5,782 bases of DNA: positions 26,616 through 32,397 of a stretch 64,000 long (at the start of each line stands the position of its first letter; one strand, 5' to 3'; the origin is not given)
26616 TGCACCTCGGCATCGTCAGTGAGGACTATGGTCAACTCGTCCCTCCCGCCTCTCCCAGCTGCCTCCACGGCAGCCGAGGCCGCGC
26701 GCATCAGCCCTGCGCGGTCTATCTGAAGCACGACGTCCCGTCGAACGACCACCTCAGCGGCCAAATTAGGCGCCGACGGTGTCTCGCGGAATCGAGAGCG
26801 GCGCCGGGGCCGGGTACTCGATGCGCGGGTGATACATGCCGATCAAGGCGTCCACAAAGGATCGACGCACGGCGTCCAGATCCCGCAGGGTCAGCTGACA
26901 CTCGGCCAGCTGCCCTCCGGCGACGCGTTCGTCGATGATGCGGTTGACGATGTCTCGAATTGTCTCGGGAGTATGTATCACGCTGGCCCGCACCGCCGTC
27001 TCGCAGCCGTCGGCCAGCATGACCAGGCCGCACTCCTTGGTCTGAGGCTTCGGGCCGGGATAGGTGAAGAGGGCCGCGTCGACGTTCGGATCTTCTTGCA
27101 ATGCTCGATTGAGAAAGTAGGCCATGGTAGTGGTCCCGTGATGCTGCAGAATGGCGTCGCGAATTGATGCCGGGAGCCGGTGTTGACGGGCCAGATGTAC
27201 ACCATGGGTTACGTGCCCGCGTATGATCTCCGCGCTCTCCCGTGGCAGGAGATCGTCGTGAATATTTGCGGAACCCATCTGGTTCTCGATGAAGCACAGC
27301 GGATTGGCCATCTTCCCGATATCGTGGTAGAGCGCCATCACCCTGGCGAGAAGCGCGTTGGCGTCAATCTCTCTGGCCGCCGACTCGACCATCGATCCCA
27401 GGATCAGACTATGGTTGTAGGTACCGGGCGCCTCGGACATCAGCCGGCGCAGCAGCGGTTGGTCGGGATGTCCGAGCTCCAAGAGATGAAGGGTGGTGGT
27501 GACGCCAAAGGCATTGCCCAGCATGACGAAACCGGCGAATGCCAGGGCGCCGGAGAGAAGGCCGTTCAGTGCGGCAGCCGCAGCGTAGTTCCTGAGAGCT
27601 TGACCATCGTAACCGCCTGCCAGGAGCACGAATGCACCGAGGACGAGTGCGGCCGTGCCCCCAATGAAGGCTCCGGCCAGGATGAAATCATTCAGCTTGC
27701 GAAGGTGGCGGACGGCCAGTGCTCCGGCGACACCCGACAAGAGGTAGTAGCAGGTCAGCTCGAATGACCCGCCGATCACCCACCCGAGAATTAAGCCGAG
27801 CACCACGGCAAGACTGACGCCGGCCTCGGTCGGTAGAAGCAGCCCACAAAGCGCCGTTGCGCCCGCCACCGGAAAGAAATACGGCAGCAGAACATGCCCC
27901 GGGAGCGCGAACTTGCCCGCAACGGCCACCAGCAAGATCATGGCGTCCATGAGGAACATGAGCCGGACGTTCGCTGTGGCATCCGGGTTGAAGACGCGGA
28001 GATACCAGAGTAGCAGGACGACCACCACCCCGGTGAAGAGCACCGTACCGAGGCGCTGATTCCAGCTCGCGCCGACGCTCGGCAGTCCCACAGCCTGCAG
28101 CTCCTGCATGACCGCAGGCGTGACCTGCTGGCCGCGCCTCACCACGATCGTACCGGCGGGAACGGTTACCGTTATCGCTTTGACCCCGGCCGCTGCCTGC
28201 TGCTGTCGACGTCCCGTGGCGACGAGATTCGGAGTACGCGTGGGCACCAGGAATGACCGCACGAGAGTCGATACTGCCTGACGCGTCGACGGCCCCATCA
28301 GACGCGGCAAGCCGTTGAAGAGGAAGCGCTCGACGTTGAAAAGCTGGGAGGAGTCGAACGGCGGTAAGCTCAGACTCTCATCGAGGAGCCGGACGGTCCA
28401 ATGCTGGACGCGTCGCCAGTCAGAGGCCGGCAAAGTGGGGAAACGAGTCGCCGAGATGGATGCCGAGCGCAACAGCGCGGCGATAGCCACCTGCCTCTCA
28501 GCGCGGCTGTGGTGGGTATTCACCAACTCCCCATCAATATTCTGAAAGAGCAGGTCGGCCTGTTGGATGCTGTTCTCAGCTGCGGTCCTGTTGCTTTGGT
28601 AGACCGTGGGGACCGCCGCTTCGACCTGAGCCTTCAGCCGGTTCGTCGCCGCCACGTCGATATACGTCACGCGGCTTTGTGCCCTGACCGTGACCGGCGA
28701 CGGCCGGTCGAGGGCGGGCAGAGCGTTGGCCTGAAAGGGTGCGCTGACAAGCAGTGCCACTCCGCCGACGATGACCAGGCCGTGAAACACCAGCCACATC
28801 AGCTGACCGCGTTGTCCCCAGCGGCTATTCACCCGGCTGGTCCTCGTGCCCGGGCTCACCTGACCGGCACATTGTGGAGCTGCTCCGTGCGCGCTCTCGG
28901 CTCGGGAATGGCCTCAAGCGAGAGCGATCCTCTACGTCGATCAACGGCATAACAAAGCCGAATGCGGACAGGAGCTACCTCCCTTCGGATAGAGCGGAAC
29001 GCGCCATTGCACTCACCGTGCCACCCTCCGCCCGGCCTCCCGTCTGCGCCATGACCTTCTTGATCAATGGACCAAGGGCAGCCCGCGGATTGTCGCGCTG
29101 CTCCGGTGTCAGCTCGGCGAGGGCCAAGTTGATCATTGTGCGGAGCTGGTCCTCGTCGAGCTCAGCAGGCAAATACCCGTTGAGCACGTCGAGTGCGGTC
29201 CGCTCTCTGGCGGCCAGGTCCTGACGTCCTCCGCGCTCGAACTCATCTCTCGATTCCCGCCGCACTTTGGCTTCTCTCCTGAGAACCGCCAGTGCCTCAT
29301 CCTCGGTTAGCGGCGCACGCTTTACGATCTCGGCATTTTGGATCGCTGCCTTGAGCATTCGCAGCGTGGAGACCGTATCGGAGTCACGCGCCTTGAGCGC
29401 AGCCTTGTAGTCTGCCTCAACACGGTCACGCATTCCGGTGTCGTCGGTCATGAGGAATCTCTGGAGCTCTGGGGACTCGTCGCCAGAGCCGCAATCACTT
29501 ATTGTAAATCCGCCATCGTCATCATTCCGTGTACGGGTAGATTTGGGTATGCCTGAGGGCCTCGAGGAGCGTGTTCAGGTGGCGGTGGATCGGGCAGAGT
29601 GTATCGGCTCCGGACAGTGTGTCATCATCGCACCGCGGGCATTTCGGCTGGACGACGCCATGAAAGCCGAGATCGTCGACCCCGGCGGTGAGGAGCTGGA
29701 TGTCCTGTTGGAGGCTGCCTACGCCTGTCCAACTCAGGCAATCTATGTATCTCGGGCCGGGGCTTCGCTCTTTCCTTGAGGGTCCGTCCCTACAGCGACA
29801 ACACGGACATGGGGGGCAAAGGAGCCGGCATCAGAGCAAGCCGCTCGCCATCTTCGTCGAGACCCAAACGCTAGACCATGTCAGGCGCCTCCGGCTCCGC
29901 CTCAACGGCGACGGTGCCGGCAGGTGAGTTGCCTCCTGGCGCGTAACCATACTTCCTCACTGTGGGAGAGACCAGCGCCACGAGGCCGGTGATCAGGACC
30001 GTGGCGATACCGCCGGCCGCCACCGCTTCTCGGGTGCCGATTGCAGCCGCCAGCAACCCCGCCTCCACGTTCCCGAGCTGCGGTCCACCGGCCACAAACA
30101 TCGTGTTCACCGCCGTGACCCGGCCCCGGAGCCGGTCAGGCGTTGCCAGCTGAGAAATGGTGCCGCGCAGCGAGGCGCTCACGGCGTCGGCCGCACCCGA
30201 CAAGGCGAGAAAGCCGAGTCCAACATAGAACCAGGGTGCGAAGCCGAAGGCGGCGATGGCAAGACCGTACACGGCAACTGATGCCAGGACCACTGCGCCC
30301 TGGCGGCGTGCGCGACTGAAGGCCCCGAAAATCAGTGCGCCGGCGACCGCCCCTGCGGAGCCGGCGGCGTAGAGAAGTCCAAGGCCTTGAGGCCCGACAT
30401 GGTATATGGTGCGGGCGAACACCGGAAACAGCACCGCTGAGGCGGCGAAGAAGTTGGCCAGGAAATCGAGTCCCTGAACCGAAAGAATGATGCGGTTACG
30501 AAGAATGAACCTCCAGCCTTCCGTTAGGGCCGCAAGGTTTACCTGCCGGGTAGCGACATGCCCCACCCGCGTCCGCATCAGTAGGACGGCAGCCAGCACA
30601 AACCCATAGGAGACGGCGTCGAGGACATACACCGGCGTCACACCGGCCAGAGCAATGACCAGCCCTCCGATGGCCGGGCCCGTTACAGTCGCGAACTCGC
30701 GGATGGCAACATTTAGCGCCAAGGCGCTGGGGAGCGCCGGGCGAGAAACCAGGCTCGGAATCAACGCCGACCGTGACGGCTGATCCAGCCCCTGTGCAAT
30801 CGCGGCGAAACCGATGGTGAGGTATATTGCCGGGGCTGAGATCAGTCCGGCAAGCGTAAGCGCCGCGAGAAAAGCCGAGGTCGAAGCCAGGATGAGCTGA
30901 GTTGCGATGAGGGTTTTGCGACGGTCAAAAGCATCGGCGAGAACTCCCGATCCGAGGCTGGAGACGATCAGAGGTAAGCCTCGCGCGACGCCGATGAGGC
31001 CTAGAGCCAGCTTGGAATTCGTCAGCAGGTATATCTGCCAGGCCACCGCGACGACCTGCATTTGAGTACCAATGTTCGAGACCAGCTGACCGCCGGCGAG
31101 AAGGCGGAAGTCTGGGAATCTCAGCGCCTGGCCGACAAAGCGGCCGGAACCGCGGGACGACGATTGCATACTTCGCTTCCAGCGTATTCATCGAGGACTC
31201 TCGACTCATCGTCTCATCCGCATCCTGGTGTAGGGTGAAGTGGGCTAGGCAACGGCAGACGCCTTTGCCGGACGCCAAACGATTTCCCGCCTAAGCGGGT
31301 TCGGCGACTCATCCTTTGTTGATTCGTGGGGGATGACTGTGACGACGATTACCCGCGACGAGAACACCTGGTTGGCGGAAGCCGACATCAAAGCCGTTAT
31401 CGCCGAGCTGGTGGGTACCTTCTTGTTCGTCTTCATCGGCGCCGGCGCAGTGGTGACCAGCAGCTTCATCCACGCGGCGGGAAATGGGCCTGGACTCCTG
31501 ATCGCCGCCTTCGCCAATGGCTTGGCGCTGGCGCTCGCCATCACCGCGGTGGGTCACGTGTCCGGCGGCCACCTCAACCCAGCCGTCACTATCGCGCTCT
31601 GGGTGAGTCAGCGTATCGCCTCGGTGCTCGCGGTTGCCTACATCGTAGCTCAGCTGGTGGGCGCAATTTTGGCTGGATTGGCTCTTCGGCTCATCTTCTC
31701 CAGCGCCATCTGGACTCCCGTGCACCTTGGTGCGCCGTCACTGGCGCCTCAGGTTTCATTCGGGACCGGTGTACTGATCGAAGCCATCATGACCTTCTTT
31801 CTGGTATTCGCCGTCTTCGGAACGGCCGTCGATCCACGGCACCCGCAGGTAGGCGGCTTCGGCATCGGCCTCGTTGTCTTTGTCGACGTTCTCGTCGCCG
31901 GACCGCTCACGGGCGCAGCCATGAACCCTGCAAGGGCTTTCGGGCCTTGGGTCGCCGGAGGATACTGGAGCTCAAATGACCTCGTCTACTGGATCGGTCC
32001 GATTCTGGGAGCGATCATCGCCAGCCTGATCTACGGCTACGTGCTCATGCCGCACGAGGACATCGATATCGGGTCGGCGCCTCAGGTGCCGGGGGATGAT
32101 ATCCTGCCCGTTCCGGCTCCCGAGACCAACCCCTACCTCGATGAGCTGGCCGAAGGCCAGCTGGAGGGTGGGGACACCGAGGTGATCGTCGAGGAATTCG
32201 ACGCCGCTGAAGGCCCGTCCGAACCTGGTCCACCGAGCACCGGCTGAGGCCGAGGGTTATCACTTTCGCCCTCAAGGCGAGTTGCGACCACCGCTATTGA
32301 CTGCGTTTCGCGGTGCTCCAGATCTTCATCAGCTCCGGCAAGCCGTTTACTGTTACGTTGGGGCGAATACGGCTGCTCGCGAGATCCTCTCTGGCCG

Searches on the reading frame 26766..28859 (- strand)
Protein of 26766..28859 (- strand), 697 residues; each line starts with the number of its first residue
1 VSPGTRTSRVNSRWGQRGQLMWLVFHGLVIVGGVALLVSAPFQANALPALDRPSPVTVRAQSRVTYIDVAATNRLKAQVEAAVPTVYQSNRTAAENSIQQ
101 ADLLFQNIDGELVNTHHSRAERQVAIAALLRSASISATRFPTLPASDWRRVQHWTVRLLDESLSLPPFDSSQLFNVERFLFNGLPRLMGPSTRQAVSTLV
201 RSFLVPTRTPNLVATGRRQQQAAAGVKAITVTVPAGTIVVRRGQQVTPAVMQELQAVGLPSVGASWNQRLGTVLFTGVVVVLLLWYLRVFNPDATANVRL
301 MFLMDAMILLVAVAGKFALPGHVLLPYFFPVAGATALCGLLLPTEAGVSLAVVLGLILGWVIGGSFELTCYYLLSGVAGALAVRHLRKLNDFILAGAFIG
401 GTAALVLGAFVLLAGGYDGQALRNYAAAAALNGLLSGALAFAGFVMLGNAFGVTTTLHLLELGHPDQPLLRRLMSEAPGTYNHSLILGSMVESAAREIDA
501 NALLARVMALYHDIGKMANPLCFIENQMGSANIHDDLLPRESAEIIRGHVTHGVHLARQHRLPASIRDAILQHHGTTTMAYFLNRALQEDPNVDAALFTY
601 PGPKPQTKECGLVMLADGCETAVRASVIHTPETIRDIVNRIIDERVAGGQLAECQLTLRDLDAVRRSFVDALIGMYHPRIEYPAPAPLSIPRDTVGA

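Call 81: search_protein_families(library=pfam, proteins=[window:26766-28859:-], max_evalue=0.00001)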
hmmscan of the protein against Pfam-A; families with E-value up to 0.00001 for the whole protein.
window:26766-28859:- (697 aa): 3 families
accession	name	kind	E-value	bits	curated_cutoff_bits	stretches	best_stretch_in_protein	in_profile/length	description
PF07697.16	7TMR-HDED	-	1.4e-27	97.6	27.6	1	52-259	4-222/224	7TM-HD extracellular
PF07698.17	7TM-7TMR_HD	-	3.6e-19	69.9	29.4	1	268-455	3-190/190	7TM receptor with intracellular HD hydrolase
PF01966.28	HD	-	1.5e-14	54.7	22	1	480-621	1-115/116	HD domain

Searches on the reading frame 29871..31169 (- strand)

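Call 81: search_protein_families(library=pfam, proteins=[window:29871-31169:-], max_evalue=0.00001)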
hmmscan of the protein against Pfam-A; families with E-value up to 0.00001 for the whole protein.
window:29871-31169:- (432 aa): 2 families
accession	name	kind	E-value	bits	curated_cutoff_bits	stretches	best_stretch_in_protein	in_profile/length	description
PF05977.19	MFS_3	-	7.5e-51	173.6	27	1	16-399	7-391/524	Transmembrane secretion effector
PF07690.21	MFS_1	-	3e-27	95.9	33.4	2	25-286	2-263/347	Major Facilitator Superfamily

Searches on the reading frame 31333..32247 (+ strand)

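Call 81: search_protein_families(library=pfam, proteins=[window:31333-32247:+], max_evalue=0.00001)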
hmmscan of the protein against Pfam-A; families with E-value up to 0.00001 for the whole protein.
window:31333-32247:+ (304 aa): 1 family
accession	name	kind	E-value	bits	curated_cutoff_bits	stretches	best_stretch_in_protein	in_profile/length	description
PF00230.25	MIP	-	1.5e-56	192.1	25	1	18-234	7-222/222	Major intrinsic protein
